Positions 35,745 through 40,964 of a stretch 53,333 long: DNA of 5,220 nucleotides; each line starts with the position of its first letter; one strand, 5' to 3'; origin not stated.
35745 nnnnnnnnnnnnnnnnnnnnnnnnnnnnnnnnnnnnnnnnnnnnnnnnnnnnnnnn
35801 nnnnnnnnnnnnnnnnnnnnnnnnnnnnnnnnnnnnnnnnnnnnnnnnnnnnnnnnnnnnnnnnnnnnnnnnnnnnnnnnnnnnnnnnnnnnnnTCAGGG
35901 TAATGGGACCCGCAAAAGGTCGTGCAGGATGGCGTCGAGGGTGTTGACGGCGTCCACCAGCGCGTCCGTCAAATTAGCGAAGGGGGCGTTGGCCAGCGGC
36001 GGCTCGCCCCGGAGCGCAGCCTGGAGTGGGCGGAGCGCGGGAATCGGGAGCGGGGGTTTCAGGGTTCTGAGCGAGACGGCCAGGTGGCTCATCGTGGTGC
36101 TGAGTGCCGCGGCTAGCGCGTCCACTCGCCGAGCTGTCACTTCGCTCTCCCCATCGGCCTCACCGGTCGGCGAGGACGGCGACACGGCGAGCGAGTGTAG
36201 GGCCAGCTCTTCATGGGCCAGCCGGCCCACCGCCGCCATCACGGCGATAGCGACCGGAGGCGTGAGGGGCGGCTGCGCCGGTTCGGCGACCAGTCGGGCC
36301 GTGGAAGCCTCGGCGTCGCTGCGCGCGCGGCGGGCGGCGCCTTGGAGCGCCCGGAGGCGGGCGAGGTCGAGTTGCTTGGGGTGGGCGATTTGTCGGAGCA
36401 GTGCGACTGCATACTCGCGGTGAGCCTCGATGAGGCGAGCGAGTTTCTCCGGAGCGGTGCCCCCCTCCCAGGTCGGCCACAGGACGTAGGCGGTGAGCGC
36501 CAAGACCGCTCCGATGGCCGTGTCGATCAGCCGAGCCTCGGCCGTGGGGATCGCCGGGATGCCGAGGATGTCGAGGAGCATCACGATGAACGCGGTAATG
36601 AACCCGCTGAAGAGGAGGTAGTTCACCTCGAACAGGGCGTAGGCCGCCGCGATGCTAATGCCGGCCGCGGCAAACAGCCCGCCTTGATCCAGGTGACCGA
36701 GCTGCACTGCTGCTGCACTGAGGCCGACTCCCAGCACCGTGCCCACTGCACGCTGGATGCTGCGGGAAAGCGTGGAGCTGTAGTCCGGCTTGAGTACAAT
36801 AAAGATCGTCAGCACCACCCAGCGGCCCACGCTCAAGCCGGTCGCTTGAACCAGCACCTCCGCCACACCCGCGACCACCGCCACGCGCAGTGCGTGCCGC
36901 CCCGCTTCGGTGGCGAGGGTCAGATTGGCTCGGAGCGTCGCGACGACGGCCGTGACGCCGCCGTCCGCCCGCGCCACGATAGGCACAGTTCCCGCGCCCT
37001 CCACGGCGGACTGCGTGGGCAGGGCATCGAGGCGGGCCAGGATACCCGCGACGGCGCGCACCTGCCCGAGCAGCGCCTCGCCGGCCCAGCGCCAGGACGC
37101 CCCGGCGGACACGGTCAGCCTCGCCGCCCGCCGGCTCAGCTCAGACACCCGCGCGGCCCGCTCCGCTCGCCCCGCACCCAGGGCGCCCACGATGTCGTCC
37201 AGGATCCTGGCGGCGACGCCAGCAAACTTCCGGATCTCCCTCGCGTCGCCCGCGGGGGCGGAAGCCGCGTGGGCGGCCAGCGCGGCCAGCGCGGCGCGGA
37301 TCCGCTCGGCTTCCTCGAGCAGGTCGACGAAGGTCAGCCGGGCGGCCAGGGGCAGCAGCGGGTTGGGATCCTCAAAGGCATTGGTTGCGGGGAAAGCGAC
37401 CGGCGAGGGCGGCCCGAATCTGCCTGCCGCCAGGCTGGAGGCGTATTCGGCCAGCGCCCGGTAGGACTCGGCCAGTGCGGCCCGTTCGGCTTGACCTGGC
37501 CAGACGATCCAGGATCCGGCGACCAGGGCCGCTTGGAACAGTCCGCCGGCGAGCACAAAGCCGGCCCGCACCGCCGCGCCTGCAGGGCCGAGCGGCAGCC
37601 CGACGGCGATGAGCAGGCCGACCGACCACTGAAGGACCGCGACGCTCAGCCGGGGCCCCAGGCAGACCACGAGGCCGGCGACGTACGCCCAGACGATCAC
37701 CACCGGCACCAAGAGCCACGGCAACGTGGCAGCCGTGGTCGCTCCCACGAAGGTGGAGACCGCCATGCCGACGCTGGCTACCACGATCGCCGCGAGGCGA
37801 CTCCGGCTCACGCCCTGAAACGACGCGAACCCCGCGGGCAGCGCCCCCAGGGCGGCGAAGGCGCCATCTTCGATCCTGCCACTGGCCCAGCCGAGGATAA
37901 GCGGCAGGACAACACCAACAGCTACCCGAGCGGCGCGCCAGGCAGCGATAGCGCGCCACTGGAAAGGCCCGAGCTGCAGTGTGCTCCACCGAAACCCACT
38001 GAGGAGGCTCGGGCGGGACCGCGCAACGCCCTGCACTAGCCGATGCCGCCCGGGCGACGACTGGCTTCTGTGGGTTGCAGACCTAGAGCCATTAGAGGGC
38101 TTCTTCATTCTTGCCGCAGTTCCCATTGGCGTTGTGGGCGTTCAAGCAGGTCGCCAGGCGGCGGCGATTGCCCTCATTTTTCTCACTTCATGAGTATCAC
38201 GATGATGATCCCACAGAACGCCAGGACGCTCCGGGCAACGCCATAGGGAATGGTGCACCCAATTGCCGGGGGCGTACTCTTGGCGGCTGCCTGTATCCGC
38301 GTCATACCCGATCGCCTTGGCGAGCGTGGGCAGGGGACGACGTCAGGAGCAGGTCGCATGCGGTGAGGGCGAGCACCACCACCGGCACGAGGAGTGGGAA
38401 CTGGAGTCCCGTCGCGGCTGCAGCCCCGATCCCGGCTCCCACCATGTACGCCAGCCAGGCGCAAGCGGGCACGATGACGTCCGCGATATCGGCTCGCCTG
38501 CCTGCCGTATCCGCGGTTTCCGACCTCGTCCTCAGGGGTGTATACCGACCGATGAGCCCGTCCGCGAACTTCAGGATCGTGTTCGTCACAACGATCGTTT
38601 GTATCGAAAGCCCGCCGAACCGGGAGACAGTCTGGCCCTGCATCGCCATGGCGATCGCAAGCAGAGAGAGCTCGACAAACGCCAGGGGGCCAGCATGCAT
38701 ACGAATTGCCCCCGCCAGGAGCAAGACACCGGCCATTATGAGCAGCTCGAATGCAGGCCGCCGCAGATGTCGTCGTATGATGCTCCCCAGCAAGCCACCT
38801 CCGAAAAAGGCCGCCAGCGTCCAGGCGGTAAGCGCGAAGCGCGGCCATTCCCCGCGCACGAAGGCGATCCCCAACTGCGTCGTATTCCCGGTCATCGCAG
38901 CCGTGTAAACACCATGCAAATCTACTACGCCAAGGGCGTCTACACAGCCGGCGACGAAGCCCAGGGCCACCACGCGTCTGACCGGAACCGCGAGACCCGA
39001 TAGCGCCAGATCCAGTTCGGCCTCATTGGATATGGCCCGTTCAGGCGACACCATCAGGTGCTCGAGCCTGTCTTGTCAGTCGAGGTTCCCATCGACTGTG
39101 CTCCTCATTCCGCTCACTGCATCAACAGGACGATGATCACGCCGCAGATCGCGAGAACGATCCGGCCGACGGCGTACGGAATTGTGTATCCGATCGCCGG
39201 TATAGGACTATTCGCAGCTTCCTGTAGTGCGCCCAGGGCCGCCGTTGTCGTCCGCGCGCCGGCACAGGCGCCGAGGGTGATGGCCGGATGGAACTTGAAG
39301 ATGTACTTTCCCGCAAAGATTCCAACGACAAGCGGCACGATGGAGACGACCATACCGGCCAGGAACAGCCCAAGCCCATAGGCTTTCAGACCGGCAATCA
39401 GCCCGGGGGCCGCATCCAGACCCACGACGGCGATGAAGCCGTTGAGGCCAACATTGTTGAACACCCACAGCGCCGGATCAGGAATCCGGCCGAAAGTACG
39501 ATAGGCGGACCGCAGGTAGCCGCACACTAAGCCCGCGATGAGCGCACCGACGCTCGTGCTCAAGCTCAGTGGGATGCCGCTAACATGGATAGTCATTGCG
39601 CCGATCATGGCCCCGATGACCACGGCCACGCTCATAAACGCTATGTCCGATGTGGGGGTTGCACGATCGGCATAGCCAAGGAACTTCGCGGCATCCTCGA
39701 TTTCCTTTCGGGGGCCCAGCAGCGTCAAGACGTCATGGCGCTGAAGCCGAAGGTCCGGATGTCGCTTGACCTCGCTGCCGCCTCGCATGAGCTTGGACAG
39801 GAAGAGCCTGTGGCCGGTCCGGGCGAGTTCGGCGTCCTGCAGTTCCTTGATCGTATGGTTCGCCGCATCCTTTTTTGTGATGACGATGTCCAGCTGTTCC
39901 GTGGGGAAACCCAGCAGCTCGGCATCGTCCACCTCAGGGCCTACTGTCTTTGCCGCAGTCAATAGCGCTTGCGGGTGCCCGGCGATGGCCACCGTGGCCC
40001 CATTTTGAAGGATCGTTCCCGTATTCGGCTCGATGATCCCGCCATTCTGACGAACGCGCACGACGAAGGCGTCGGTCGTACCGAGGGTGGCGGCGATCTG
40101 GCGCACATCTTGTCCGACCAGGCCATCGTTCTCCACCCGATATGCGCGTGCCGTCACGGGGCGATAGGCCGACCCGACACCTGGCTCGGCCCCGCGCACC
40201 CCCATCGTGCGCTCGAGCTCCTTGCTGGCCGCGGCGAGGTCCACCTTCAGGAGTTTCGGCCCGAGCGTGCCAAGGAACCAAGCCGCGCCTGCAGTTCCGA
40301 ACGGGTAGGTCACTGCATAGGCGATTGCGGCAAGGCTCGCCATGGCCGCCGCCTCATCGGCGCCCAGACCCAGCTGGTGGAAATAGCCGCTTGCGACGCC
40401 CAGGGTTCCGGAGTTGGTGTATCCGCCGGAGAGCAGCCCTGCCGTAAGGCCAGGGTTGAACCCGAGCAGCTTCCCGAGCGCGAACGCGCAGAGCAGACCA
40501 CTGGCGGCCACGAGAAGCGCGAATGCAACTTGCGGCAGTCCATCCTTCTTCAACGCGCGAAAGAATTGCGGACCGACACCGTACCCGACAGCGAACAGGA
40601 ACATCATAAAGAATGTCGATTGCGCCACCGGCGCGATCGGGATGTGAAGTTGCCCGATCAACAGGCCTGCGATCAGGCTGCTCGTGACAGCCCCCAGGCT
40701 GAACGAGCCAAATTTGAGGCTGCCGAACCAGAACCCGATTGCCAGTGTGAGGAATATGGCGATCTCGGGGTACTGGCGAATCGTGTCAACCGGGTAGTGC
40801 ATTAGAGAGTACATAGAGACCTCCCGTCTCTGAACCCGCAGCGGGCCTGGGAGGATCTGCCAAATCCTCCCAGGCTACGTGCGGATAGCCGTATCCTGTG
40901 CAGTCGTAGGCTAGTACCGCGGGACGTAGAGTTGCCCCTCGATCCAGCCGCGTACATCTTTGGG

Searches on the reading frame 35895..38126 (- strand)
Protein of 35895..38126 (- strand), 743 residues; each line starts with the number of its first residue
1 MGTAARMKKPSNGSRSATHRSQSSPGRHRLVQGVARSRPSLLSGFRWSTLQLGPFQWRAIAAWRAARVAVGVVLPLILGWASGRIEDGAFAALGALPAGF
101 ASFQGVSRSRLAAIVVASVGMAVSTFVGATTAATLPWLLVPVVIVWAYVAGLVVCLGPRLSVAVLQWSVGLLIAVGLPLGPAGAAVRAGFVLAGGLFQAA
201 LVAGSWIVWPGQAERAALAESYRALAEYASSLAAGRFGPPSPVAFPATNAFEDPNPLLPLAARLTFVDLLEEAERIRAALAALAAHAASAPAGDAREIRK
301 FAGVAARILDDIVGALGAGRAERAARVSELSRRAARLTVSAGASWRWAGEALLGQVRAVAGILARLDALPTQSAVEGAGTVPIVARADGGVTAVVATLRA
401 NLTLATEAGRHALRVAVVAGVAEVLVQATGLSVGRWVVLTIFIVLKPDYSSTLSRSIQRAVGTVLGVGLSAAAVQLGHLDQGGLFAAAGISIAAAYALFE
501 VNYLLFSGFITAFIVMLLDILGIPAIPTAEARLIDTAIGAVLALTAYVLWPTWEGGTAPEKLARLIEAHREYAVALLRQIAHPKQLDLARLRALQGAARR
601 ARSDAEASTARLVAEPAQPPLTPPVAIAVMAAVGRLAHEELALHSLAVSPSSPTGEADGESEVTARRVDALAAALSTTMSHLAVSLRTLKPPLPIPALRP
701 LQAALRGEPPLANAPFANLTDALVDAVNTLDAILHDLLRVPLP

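Call 11: search_protein_families(library=pfam, proteins=[window:35895-38126:-], max_evalue=0.01)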
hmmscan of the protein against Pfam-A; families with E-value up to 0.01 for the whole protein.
window:35895-38126:- (743 aa): 2 families
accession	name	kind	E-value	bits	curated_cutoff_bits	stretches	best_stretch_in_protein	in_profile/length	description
PF13515.12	FUSC_2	-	3.4e-19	69.7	25.6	1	423-545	3-125/126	Fusaric acid resistance protein-like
PF12805.13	FUSC-like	-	0.0039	16.7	22.1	1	115-231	3-118/284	FUSC-like inner membrane protein yccS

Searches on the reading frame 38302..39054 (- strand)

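Call 11: search_protein_families(library=pfam, proteins=[window:38302-39054:-], max_evalue=0.01)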
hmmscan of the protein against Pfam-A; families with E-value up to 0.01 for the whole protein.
window:38302-39054:- (250 aa): 1 family
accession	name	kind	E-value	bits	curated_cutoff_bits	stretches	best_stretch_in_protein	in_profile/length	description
PF06912.16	DUF1275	-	2.3e-30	106.3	25.4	1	29-232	3-191/193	Protein of unknown function (DUF1275)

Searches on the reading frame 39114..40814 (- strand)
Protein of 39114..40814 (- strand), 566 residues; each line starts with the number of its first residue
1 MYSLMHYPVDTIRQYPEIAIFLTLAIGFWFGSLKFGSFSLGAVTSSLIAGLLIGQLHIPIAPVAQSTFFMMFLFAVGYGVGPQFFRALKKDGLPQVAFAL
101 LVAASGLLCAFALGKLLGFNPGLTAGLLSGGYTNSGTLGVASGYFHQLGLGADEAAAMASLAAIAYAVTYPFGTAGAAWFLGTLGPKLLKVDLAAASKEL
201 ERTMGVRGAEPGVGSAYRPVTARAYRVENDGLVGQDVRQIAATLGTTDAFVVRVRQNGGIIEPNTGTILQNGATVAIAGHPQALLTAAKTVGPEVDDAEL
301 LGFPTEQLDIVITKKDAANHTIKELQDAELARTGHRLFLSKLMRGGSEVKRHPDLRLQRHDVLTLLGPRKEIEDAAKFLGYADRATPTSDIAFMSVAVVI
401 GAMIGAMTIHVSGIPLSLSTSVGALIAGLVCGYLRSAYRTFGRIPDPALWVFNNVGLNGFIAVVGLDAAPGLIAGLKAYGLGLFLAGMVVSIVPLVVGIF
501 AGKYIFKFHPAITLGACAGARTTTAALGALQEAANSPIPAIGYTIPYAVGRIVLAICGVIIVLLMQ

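Call 11: search_protein_families(library=pfam, proteins=[window:39114-40814:-], max_evalue=0.01)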
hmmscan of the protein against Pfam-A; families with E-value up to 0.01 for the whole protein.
window:39114-40814:- (566 aa): 2 families
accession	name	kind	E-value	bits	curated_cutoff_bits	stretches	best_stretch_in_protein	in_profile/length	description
PF06826.17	Asp-Al_Ex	-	5.7e-73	244.7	27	2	394-562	2-166/167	Predicted Permease Membrane Region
PF02080.26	TrkA_C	-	9.1e-15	54.8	27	2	226-289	5-68/71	TrkA-C domain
